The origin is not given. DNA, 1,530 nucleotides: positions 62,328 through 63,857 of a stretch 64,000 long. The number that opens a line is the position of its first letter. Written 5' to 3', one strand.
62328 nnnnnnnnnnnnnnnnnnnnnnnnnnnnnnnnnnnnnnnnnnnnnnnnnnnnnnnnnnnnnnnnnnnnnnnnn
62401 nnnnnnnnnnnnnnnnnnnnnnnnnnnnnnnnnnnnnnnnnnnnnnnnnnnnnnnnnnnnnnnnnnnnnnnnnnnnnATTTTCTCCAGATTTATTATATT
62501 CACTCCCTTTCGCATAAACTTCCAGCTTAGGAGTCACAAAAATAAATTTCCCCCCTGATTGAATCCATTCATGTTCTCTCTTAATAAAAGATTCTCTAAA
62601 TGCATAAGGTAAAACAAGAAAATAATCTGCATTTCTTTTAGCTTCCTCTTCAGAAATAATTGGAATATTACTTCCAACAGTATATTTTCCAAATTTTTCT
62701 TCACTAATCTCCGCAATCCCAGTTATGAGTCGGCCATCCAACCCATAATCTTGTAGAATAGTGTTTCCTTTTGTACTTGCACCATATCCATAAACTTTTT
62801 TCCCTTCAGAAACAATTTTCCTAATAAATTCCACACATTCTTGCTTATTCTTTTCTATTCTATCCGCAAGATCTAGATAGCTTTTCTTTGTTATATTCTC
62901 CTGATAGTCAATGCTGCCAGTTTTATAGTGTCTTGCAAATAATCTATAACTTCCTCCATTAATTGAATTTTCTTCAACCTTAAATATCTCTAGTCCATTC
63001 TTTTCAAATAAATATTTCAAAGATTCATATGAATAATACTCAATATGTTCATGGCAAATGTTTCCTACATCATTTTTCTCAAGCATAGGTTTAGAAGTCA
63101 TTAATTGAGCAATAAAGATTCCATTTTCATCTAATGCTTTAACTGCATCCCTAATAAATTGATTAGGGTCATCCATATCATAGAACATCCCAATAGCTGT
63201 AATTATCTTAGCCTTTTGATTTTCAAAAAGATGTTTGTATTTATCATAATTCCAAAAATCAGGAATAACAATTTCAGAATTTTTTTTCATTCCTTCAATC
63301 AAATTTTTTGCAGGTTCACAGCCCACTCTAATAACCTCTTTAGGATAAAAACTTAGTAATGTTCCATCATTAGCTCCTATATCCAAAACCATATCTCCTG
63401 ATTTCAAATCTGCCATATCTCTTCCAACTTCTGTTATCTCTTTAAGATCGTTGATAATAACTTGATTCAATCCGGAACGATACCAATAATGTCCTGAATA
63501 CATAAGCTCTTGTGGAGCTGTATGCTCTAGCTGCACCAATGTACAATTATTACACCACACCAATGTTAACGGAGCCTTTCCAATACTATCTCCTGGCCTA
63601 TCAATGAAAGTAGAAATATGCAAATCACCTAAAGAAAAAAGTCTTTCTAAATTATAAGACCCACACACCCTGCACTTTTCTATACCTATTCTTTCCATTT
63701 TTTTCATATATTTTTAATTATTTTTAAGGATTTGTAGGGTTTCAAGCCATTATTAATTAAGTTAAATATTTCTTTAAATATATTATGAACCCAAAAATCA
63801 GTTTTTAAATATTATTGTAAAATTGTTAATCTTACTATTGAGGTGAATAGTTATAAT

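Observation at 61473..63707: Single-polypeptide fusion of a C-methyltransferase-like enzyme with GDP-mannose 4,6-dehydratase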

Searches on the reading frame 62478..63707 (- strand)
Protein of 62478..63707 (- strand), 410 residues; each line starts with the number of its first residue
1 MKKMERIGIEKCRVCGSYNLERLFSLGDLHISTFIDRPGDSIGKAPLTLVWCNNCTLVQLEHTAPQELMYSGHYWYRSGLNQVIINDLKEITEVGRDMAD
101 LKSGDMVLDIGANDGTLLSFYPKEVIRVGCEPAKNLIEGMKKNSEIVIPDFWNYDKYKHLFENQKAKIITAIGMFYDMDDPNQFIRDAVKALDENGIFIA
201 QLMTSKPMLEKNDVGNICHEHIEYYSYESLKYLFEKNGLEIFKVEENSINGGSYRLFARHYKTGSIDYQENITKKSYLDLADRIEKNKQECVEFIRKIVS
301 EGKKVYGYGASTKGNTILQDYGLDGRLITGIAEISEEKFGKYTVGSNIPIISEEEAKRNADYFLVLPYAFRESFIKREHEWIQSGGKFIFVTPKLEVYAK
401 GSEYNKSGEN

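Call 8: search_solved_structures(query=window:62478-63707:-, show_alignments=3, max_evalue=0.001)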
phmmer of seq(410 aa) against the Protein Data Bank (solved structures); distinct sequences matched with E-value up to 0.001: 11.
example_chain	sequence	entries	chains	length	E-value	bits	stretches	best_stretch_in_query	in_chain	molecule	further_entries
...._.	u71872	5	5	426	9.3e-43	149.8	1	9-404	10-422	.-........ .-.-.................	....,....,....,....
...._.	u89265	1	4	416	1e-25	93.7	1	10-396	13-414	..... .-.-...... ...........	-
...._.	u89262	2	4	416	1.7e-25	92.9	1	10-397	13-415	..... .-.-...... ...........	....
4e2w_A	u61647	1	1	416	4.1e-25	91.7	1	11-396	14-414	TcaB9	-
3ndi_A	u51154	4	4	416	7.4e-25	90.9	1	11-396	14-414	Methyltransferase | TcaB9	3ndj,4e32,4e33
4e2x_A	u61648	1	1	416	7.4e-25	90.9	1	11-396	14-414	TcaB9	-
4e30_A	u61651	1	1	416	1.1e-24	90.3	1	11-396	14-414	TcaB9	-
4e2y_A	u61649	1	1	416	1.9e-24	89.5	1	11-396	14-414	TcaB9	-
4e31_A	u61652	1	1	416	2.6e-24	89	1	11-396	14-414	TcaB9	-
4e2z_A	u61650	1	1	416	6.9e-24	87.7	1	11-396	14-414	TcaB9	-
1vlm_A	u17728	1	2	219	0.00032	22.9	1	122-247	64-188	SAM-dependent methyltransferase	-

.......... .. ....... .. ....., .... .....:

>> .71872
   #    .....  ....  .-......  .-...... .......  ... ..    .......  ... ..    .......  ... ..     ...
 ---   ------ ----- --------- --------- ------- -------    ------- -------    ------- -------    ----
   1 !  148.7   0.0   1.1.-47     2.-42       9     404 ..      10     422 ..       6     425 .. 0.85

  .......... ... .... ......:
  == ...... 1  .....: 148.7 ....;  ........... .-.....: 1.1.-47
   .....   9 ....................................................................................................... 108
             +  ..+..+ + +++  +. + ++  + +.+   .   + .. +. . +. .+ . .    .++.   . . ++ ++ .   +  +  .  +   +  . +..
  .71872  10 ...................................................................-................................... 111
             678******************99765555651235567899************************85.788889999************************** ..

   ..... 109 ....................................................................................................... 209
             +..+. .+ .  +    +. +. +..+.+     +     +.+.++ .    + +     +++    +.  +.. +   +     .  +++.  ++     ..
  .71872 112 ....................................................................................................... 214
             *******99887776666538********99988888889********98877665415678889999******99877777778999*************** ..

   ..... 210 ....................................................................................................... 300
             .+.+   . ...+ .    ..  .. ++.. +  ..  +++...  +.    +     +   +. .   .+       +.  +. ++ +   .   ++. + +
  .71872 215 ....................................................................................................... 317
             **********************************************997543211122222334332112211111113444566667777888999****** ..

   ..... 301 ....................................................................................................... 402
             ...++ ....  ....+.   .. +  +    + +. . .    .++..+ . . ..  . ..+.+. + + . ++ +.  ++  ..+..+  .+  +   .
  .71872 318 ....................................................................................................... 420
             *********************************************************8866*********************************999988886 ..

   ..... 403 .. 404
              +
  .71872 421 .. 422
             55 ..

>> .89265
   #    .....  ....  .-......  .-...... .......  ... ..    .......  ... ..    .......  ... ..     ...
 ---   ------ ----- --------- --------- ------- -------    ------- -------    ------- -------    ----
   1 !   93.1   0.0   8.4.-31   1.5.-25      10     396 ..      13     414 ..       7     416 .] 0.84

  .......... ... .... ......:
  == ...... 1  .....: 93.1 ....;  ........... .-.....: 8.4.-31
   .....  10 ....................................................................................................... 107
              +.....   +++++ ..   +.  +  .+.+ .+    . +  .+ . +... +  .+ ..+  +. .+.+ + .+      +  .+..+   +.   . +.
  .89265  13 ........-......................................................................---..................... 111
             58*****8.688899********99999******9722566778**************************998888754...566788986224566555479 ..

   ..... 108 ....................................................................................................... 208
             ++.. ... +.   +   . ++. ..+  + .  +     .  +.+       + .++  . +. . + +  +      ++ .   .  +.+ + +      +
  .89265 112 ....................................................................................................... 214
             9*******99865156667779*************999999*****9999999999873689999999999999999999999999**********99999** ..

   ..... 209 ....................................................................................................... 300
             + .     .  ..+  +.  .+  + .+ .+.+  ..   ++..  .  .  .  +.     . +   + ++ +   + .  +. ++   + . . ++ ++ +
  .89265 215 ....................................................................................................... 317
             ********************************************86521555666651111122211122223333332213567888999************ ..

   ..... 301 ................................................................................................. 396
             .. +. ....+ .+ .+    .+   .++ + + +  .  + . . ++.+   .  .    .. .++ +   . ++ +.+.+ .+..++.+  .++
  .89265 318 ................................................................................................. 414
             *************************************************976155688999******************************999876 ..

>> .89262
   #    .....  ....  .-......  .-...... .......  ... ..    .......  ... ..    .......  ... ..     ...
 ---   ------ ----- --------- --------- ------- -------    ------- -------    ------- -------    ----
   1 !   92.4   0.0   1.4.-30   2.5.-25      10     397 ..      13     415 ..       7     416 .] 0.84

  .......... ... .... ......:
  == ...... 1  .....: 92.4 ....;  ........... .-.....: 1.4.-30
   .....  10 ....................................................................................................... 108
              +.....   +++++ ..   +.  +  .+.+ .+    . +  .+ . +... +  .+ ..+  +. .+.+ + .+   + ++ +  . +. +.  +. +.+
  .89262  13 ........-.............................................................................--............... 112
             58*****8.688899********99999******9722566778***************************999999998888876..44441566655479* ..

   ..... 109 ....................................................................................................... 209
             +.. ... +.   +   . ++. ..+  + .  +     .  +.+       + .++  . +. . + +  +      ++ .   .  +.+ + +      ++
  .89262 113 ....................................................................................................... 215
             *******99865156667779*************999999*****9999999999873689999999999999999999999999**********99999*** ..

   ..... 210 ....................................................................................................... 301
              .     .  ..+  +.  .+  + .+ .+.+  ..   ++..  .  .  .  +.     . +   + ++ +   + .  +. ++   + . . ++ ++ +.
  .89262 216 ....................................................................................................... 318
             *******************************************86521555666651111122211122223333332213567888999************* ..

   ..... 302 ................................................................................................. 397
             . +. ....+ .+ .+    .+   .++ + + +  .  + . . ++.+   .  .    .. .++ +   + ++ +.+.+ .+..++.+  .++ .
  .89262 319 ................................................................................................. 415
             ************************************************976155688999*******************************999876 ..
